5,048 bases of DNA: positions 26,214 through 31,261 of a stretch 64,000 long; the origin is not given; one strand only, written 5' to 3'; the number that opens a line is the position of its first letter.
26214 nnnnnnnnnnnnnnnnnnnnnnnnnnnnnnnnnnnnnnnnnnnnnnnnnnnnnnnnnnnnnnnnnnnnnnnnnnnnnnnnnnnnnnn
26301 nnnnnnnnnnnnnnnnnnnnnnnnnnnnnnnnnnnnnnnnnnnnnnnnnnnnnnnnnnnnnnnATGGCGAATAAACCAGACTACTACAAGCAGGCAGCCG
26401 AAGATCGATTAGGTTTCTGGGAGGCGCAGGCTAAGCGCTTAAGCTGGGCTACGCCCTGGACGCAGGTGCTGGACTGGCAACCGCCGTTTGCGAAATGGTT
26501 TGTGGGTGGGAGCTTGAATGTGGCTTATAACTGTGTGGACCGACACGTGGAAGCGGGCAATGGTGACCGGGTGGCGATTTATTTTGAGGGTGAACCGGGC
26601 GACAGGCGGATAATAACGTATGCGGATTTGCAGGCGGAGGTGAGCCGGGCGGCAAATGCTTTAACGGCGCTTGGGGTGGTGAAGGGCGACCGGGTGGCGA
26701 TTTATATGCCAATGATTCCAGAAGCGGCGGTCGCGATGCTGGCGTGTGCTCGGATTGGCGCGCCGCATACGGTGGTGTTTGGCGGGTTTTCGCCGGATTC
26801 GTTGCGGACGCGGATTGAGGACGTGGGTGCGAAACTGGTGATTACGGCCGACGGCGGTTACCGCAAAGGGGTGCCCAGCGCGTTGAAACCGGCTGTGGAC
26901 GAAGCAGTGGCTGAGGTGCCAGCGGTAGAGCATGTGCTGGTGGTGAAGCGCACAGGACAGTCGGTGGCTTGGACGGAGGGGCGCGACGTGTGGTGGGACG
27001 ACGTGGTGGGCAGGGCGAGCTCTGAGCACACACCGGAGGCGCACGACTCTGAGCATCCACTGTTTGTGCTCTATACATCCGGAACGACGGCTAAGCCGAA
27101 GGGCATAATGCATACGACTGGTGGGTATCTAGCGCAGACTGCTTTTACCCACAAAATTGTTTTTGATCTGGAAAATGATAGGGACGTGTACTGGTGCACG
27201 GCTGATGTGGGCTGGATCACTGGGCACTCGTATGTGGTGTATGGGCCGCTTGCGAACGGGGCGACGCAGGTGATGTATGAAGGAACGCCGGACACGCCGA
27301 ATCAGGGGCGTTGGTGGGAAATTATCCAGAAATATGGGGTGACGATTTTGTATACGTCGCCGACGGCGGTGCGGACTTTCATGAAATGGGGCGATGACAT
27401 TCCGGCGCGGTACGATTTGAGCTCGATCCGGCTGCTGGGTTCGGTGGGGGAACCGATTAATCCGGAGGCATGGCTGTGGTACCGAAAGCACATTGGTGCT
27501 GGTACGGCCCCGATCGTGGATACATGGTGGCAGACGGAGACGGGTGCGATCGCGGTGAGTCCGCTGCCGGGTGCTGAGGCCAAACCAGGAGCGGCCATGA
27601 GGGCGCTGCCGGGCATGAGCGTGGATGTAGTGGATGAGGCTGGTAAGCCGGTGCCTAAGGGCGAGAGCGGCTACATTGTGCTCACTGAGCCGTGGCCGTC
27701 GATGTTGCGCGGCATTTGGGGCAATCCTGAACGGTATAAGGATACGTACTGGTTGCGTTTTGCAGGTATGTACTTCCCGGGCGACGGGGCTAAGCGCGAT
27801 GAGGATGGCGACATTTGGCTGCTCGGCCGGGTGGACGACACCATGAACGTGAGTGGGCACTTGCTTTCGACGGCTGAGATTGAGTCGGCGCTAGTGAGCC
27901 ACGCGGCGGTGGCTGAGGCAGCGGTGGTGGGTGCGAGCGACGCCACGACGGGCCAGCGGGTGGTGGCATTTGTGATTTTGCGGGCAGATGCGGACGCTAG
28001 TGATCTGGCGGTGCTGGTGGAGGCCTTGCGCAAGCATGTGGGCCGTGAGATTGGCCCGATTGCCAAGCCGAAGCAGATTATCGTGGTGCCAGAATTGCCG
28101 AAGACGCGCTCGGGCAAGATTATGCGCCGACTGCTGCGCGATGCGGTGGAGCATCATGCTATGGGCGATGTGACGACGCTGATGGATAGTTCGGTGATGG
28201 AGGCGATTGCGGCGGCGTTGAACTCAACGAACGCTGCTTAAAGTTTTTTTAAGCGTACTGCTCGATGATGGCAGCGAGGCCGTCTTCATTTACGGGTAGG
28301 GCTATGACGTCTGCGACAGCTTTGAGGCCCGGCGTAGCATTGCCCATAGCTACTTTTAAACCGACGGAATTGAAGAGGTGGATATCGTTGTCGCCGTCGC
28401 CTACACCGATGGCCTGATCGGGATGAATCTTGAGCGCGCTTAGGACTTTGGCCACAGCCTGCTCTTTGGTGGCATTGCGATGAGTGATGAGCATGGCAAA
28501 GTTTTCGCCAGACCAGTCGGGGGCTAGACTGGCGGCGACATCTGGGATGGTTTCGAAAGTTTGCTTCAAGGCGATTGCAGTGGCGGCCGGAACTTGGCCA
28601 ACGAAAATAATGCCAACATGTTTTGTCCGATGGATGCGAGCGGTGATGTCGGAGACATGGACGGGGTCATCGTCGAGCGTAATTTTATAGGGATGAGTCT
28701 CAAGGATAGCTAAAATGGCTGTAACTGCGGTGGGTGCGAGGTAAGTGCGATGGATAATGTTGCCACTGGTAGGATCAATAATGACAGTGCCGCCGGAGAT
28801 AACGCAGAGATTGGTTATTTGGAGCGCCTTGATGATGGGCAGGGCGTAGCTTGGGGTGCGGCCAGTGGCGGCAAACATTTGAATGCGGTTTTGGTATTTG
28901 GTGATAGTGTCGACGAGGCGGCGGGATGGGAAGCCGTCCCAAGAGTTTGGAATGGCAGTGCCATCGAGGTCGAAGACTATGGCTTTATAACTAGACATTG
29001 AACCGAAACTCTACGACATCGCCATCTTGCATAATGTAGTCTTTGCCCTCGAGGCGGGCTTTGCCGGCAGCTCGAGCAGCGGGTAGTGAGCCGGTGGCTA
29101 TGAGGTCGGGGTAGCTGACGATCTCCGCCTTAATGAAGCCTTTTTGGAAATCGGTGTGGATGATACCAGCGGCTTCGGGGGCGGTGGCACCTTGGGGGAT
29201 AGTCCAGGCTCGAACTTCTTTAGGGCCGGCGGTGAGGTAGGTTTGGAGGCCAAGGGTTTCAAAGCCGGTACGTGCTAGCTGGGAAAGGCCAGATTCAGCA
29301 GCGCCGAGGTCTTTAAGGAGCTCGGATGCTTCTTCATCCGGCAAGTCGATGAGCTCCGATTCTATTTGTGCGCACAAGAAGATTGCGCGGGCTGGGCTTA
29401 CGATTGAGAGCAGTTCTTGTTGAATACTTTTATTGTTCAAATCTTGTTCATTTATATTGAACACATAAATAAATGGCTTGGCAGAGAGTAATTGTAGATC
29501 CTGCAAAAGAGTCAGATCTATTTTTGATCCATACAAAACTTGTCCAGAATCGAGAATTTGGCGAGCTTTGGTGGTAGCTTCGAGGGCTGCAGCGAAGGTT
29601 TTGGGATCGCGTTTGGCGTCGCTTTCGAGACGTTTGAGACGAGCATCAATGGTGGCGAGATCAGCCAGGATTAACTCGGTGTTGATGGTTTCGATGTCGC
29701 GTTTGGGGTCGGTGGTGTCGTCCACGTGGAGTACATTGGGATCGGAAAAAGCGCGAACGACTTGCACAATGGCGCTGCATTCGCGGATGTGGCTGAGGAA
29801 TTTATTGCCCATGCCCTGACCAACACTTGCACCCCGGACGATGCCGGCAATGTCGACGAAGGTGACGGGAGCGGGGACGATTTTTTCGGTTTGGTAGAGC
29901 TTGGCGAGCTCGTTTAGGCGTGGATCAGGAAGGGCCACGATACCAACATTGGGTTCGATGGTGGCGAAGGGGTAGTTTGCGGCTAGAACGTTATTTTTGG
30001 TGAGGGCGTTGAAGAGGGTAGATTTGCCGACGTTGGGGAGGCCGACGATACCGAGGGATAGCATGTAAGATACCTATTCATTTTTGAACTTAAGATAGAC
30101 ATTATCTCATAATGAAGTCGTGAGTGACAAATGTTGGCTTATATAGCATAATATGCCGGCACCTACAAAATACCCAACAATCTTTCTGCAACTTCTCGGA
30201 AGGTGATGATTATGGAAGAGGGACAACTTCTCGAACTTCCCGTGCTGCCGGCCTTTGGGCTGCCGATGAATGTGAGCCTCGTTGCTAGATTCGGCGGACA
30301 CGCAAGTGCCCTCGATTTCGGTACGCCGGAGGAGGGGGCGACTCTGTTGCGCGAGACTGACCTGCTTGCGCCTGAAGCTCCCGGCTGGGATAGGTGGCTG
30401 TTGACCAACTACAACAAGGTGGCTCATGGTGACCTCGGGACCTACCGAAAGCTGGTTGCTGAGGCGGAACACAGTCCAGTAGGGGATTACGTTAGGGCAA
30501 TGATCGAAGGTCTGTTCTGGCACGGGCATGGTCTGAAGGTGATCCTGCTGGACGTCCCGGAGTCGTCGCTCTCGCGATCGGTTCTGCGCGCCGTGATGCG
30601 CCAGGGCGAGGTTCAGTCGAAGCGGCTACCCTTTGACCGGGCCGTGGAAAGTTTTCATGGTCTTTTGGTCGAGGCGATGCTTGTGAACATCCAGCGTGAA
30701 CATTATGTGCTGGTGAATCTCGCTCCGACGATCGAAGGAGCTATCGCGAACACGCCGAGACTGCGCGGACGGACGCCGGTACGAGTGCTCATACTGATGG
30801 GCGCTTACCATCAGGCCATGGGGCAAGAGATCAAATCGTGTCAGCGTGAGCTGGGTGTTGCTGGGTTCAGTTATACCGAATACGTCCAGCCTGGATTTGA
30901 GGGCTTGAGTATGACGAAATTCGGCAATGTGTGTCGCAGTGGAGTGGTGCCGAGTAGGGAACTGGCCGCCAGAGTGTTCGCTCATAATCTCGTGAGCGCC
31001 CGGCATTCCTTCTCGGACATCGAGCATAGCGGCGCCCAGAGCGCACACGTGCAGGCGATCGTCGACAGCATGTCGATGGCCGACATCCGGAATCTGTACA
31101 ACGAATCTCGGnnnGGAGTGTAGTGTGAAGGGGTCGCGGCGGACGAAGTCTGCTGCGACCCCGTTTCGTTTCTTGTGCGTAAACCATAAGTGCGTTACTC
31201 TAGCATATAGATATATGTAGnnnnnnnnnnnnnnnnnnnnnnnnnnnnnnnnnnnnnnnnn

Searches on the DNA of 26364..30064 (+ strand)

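Call 15: search_dna_similar(query=window:26364-30064:+, collection=plasmids, mode=near, max_rows=5)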
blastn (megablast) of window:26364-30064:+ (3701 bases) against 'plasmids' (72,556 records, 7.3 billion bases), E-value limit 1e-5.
Records with a match: 4; places in all: 4; records where one place covers at least 80% of the query: 0.
Best place of each record, by identity: 60-80% 4.
By first word of the organism name: Rhodococcus 4.
By predicted mobility (MOB-suite, as given by PLSDB): conjugative 4.
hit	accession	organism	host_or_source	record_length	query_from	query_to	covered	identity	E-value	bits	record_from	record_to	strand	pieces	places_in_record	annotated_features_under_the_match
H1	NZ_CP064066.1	Rhodococcus sp. M8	cell culture,nitrile contaminated soil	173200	81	1778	46%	69.1%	7e-40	174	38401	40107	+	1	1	acs: acetate--CoA ligase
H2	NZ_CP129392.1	Rhodococcus sp. M8-20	cell culture,nitrile contaminated soil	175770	81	1778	46%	69.1%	7e-40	174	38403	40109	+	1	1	acs: acetate--CoA ligase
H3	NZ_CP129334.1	Rhodococcus sp. M8-50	cell culture,nitrile contaminated soil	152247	81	1778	46%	69.1%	7e-40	174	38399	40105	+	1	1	acs: acetate--CoA ligase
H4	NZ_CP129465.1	Rhodococcus sp. M8-35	cell culture,nitrile contaminated soil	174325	81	1778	46%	69.1%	7e-40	174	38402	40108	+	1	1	acs: acetate--CoA ligase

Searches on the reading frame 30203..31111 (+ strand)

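Call 5: search_protein_families(library=pfam, proteins=[window:30203-31111:+], max_evalue=1)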
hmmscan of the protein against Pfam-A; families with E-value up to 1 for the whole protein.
window:30203-31111:+ (303 aa): 1 family
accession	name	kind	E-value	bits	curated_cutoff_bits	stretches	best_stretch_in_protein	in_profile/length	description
PF06031.18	SERTA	-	0.61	10.3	25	0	116-128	13-25/36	SERTA motif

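Call 10: search_protein_families(library=ncbifam, proteins=[window:30203-31111:+], max_evalue=0.01)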
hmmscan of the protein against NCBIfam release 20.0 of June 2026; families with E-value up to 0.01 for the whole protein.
window:30203-31111:+ (303 aa): 0 families
